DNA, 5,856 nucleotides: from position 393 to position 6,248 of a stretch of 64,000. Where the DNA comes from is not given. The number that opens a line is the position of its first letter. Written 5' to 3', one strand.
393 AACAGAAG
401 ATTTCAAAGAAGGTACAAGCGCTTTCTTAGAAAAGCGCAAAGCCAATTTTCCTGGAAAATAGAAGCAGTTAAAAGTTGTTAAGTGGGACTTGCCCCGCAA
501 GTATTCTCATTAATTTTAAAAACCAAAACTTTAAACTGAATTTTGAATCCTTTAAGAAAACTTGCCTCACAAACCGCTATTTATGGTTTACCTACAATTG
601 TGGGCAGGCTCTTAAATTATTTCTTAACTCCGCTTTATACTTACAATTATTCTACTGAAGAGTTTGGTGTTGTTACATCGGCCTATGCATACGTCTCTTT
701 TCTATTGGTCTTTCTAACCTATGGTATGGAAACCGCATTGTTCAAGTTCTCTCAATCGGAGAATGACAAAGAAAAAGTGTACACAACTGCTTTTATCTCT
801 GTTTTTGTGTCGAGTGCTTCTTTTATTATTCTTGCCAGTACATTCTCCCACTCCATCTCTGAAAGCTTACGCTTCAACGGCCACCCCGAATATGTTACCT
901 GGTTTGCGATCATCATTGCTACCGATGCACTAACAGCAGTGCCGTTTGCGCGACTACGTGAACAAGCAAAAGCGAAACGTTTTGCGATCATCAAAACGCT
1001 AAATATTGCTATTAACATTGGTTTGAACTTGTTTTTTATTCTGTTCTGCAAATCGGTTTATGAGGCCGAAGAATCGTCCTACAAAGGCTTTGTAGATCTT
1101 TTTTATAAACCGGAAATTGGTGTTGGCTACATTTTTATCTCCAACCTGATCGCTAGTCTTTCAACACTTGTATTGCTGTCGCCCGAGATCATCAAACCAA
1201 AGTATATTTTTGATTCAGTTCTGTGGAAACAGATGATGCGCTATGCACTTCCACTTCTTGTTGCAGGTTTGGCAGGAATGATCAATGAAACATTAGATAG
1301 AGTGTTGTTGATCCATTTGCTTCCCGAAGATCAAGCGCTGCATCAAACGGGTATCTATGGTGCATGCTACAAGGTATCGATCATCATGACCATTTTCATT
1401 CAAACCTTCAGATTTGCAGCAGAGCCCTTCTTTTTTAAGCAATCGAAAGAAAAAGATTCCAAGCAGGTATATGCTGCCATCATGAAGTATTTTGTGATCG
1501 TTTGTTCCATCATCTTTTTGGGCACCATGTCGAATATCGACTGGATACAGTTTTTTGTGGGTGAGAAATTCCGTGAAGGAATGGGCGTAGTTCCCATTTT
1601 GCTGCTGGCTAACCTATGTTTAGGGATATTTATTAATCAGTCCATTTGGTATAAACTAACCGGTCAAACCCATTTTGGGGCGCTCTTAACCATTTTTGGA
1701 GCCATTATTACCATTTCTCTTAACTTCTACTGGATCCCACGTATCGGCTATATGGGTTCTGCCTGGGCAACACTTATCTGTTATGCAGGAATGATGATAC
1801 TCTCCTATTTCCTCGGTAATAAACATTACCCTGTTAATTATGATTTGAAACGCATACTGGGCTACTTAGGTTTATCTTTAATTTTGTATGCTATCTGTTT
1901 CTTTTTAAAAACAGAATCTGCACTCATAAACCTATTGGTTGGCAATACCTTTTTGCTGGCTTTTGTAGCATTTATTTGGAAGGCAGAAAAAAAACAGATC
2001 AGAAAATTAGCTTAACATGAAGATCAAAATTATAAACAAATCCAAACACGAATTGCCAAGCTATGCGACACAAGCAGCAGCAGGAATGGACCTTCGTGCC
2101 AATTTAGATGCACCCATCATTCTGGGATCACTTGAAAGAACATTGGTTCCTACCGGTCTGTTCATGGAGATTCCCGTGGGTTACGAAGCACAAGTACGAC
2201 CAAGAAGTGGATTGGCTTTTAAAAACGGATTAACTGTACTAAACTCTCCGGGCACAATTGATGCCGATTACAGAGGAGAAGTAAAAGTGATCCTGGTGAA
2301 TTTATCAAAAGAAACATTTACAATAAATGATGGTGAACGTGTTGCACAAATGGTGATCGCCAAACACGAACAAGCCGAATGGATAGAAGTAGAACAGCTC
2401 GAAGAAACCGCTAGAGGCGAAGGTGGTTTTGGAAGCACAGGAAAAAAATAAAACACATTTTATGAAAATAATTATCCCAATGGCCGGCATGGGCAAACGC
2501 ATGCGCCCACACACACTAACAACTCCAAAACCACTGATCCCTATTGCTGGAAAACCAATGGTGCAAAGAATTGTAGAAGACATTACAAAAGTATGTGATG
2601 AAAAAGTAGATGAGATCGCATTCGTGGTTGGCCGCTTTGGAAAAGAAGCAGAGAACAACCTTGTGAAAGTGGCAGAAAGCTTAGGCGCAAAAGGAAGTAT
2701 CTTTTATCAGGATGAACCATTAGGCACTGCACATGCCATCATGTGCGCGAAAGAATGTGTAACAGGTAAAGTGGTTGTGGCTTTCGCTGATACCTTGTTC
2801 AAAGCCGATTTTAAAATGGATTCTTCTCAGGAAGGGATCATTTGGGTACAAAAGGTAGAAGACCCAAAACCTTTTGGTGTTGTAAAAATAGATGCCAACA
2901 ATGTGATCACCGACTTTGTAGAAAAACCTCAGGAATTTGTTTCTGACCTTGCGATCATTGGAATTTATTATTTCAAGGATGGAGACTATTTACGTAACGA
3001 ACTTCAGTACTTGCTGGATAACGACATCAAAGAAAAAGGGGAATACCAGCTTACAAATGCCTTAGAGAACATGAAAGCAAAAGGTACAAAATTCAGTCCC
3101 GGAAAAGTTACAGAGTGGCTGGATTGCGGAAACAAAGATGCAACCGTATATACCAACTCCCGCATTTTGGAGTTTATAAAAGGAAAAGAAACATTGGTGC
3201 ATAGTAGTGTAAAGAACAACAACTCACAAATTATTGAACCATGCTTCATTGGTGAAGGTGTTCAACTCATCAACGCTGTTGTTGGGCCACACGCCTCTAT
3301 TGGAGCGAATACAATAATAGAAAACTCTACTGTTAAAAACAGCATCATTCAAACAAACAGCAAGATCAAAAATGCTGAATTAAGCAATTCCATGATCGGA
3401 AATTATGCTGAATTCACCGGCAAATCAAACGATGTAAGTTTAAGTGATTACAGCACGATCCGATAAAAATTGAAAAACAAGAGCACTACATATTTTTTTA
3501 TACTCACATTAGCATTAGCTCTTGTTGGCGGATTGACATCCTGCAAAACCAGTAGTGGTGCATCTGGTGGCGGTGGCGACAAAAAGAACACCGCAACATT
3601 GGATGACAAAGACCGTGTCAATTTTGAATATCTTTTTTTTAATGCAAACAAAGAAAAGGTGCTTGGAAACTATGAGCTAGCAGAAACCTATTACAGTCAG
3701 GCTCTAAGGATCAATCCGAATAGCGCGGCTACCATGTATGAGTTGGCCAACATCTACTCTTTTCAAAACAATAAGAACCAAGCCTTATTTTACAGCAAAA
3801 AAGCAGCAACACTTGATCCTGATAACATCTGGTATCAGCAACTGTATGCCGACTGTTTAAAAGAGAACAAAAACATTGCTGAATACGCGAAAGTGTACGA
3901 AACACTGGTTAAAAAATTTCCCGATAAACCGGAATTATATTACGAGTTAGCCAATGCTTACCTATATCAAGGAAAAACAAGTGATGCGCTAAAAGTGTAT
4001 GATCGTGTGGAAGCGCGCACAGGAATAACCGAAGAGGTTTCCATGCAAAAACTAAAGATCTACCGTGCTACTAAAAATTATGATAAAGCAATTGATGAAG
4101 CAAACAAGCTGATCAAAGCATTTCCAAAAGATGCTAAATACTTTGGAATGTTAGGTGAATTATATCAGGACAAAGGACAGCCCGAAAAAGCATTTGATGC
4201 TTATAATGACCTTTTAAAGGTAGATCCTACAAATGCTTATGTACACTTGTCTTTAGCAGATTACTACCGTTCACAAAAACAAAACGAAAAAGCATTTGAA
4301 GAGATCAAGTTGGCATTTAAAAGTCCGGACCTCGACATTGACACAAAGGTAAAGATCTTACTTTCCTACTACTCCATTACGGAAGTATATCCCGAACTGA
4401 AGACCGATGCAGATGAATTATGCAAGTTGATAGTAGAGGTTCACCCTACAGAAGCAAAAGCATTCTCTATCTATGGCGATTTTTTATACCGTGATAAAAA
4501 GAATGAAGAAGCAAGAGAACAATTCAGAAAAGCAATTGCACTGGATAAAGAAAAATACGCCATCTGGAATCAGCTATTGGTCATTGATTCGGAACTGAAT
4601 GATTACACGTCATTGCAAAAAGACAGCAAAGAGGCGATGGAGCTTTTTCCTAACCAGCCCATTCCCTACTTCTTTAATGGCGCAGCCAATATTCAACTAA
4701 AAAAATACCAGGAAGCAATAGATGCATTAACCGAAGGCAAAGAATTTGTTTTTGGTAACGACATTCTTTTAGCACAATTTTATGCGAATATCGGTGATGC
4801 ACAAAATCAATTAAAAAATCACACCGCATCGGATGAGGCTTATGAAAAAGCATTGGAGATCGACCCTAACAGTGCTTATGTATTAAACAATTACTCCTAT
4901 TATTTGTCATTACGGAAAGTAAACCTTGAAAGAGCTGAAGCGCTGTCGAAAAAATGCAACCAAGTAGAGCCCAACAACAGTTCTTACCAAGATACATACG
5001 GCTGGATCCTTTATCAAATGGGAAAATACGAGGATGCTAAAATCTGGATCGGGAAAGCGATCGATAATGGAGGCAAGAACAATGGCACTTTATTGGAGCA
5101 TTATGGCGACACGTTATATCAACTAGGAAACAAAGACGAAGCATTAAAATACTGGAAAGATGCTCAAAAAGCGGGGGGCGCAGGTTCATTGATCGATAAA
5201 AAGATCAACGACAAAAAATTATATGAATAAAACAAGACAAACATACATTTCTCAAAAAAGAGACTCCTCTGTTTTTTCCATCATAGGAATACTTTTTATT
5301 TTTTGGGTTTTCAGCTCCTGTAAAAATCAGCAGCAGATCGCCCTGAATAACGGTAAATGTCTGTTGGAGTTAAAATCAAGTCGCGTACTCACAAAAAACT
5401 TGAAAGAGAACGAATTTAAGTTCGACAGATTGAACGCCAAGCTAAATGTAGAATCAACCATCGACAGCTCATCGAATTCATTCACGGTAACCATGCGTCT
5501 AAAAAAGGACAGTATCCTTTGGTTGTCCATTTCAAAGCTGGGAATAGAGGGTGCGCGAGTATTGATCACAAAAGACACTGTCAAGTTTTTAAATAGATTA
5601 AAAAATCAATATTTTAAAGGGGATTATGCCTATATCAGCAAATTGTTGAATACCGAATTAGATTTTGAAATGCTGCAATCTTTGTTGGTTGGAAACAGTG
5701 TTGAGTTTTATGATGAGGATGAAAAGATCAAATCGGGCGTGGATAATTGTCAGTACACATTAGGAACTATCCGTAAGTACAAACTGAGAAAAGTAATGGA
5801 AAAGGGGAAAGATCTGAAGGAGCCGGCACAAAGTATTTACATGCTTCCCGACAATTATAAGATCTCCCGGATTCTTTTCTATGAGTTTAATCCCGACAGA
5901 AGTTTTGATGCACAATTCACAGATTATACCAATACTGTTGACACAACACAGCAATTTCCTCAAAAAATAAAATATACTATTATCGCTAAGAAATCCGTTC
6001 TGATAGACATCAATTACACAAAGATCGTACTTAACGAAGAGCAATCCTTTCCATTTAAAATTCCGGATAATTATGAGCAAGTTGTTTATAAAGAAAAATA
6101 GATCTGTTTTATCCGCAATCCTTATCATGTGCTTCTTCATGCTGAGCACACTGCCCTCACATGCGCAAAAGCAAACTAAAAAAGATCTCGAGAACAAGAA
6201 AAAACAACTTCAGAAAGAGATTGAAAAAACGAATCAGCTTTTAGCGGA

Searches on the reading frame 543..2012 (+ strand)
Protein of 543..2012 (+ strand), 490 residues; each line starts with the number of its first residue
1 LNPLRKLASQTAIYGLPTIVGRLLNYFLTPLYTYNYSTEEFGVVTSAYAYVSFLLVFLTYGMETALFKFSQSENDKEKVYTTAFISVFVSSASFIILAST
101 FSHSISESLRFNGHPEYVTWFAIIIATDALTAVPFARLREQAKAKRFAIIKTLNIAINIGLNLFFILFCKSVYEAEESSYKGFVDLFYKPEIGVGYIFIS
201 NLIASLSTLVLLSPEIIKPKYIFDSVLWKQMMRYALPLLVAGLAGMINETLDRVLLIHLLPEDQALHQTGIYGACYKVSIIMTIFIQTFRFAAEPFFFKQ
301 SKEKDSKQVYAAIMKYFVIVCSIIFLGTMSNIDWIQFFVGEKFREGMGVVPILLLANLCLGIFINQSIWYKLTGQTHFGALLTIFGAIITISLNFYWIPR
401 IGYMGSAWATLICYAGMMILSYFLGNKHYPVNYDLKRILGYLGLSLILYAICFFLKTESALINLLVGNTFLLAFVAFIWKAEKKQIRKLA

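Call 53: search_protein_families(library=pfam, proteins=[window:543-2012:+], max_evalue=0.00001)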
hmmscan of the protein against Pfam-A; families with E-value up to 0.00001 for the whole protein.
window:543-2012:+ (490 aa): 2 families
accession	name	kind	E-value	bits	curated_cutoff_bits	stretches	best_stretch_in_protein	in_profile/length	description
PF01943.22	Polysacc_synt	-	7e-14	52.3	28.2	1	10-298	4-271/274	Polysaccharide biosynthesis protein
PF13440.11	Polysacc_synt_3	-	3.1e-11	43.5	23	1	37-173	7-140/293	Polysaccharide biosynthesis protein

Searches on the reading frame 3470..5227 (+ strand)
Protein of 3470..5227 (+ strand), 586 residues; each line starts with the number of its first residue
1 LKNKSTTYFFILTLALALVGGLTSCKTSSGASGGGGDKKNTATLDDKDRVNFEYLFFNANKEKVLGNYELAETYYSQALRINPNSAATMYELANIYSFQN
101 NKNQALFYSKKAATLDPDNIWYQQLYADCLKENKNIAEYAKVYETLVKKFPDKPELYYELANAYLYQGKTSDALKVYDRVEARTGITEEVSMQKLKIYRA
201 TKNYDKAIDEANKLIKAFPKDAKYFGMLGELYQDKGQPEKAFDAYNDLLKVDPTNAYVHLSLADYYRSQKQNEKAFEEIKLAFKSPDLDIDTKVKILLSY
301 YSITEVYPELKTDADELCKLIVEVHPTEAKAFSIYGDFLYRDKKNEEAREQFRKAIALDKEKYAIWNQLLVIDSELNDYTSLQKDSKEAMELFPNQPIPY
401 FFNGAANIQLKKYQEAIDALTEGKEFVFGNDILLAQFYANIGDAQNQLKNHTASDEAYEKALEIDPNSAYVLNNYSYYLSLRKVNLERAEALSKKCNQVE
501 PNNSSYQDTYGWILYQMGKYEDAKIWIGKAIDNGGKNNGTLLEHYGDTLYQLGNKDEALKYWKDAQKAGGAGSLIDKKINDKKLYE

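Call 53: search_protein_families(library=pfam, proteins=[window:3470-5227:+], max_evalue=0.00001)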
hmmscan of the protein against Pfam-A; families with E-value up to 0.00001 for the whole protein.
window:3470-5227:+ (586 aa): 19 families
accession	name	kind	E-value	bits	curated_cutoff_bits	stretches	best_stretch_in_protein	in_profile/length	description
PF07719.23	TPR_2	-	3.8e-37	123.8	27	0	53-84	2-33/34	Tetratricopeptide repeat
PF13428.12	TPR_14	-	1.4e-32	109.2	23.5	0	122-162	3-43/44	Tetratricopeptide repeat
PF13181.12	TPR_8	-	1.7e-32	109.2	25.7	1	435-467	1-33/34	Tetratricopeptide repeat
PF00515.34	TPR_1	-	5.7e-32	108.7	27.8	0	435-467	1-33/34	Tetratricopeptide repeat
PF13431.12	TPR_17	-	1.8e-31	106.2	24.4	0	457-488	1-31/34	Tetratricopeptide repeat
PF14559.12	TPR_19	-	6.2e-29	100.6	25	0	66-105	5-44/68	Tetratricopeptide repeat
PF13432.12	TPR_16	-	9.5e-29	99.9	32.7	1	158-222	1-65/65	Tetratricopeptide repeat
PF13424.12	TPR_12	-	1.4e-27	96.2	30.1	0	65-115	16-74/77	Tetratricopeptide repeat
PF13414.12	TPR_11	-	7.9e-19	67.5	26.8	0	229-266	1-38/42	TPR repeat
PF23914.1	TPR_CcmH_CycH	-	8.6e-17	61.9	42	0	442-524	57-141/158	Cytochrome c-type biogenesis protein H TPR domain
PF13174.12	TPR_6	-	3.4e-16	59.1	26.3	0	126-152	6-32/33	Tetratricopeptide repeat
PF13429.12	TPR_15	-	3.8e-15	56.5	26.2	0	487-567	163-242/280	Tetratricopeptide repeat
PF12895.13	ANAPC3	-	1.2e-14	54.8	27.2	0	100-179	3-81/82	Anaphase-promoting complex, cyclosome, subunit 3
PF13371.12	TPR_9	-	2.4e-11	43.9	35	0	197-256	4-63/73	Tetratricopeptide repeat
PF03704.23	BTAD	-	3.5e-08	34.3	22.1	0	122-182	64-124/146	Bacterial transcriptional activator domain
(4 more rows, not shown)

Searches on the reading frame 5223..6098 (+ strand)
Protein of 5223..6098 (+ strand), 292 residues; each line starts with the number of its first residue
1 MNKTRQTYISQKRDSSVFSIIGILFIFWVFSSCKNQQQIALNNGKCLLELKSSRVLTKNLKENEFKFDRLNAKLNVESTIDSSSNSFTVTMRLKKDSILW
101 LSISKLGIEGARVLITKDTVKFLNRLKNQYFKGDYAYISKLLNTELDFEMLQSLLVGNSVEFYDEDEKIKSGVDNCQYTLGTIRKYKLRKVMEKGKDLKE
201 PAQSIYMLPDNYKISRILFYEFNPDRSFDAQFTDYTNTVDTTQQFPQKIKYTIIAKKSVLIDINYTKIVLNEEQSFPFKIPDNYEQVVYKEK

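Call 53: search_protein_families(library=pfam, proteins=[window:5223-6098:+], max_evalue=0.00001)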
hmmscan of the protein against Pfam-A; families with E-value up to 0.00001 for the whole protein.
window:5223-6098:+ (292 aa): 1 family
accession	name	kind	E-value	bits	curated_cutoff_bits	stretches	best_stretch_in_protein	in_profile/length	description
PF14125.13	DUF4292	-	4.4e-43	147.8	23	1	65-287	2-209/209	Domain of unknown function (DUF4292)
